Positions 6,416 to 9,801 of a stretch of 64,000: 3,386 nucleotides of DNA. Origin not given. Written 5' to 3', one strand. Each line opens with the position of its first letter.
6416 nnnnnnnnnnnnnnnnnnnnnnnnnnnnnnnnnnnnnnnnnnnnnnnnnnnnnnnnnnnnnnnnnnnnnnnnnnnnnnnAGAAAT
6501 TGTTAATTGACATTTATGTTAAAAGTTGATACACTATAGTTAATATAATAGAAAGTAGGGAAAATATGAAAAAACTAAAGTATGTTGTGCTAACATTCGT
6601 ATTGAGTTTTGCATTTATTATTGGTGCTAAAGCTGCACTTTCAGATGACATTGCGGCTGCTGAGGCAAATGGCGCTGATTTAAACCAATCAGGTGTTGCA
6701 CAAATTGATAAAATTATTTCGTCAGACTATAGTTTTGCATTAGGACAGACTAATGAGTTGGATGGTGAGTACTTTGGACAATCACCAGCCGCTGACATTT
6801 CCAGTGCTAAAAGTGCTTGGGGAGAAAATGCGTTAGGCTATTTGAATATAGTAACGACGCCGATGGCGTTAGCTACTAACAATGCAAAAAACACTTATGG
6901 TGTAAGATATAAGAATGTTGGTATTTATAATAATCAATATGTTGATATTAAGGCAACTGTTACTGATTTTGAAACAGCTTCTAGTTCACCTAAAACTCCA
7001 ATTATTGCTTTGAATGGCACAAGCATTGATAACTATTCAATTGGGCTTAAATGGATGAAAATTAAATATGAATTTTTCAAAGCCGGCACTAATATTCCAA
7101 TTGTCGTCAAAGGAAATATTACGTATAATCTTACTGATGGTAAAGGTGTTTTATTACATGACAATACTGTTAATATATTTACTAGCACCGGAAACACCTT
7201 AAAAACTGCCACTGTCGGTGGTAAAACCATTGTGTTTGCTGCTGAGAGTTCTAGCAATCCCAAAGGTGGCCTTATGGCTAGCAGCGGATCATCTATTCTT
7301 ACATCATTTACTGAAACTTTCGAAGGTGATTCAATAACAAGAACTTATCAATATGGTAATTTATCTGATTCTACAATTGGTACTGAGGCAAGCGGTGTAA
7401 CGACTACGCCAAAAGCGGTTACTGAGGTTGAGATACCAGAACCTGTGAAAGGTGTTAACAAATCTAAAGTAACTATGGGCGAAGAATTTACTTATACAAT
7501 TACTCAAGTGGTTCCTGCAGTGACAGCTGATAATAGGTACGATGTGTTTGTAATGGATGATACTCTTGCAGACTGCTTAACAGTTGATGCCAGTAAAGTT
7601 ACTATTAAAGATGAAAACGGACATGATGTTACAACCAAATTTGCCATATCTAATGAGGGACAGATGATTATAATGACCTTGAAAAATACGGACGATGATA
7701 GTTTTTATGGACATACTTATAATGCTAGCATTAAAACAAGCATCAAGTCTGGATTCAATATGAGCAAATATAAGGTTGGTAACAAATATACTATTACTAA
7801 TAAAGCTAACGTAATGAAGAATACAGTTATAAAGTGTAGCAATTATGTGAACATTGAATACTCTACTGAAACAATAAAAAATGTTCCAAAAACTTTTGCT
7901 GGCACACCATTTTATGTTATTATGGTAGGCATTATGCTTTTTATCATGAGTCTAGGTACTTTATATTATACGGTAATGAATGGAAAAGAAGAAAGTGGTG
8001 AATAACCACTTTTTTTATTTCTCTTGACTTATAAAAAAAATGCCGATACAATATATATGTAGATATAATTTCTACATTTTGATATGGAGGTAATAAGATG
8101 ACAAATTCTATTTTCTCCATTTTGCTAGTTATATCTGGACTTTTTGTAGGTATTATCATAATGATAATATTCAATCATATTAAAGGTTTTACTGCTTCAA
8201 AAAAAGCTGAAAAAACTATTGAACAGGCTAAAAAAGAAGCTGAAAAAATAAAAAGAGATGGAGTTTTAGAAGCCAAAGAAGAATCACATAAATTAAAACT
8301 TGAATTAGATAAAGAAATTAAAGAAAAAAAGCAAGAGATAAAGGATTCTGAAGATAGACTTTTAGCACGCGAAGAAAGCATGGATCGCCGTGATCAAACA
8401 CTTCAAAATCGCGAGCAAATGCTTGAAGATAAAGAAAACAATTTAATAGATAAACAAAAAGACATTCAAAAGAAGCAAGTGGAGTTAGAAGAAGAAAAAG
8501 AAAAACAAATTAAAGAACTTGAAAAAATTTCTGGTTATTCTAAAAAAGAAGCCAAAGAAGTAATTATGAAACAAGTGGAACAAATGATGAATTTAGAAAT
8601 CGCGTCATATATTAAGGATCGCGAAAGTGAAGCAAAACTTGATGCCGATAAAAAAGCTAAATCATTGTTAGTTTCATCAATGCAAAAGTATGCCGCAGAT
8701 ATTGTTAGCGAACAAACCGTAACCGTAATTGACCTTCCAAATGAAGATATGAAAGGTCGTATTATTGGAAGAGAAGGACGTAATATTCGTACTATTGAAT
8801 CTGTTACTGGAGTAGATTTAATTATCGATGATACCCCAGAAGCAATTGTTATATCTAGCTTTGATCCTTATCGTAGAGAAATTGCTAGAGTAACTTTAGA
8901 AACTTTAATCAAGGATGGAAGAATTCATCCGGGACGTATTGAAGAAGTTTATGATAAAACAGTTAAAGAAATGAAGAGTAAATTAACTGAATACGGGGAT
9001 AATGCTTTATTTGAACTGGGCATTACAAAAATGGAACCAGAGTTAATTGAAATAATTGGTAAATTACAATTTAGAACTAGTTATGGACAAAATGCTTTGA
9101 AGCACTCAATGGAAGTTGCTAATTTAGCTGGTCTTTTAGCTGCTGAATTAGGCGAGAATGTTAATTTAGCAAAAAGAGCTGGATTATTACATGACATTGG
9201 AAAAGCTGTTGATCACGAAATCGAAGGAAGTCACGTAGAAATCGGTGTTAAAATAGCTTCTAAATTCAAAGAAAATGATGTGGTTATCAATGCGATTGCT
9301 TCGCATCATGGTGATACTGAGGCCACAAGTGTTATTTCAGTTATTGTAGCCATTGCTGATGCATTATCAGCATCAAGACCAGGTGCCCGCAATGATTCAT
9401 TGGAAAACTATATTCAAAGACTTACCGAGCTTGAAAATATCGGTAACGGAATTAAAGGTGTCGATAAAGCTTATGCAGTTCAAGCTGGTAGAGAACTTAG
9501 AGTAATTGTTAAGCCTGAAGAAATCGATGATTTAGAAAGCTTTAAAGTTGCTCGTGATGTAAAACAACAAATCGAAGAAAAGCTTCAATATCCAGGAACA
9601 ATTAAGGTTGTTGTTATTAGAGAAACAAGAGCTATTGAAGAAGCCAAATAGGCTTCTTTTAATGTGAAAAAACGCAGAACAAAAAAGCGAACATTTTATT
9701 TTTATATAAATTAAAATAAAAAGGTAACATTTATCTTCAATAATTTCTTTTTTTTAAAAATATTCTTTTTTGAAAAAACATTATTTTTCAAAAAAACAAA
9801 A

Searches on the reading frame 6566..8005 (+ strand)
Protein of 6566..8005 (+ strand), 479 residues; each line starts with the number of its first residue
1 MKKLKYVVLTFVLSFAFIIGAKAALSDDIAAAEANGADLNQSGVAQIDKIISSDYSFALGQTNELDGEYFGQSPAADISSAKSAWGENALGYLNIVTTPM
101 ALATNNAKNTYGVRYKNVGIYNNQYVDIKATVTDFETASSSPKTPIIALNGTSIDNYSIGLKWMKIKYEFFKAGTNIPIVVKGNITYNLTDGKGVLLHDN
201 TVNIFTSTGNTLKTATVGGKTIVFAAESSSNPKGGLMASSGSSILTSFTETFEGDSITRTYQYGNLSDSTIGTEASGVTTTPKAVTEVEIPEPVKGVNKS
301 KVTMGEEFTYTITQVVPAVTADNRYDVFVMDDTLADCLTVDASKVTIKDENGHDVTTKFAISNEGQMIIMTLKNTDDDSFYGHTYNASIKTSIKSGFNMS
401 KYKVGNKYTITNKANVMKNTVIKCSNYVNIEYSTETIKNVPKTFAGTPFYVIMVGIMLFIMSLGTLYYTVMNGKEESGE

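Call 81: search_protein_families(library=pfam, proteins=[window:6566-8005:+], max_evalue=0.0001)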
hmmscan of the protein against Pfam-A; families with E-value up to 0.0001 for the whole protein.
window:6566-8005:+ (479 aa): 1 family
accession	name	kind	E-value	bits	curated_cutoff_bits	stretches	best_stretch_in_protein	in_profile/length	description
PF17998.7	AgI_II_C2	-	1.9e-09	38.5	27.1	1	295-421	11-144/148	Cell surface antigen I/II C2 terminal domain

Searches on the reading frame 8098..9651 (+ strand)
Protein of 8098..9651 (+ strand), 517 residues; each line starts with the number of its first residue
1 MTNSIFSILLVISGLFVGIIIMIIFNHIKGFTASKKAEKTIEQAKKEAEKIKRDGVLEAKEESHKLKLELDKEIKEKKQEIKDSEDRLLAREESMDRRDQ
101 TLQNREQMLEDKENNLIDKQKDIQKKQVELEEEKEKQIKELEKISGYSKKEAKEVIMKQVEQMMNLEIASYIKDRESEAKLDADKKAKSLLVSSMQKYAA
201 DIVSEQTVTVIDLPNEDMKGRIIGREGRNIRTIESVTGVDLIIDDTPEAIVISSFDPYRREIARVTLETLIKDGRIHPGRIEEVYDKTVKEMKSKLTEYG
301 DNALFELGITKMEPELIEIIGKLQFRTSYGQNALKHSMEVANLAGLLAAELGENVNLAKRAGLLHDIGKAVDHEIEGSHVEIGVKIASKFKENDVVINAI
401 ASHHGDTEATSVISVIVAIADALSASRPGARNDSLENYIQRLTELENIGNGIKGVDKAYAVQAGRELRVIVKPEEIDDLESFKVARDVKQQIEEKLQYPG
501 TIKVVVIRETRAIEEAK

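Call 81: search_protein_families(library=pfam, proteins=[window:8098-9651:+], max_evalue=0.0001)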
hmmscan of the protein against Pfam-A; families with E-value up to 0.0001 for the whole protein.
window:8098-9651:+ (517 aa): 4 families
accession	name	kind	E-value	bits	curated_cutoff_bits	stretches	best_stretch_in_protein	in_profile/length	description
PF12072.13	RNase_Y_N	-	1.4e-50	172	32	1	5-201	4-200/201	RNase Y N-terminal region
PF01966.28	HD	-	5.8e-22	78.6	22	1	334-425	2-115/116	HD domain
PF00013.35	KH_1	-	6.9e-09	35.8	21.5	1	211-266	4-63/66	KH domain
PF08668.18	HDOD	-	8.2e-05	22.6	22.9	0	333-385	95-148/196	HDOD domain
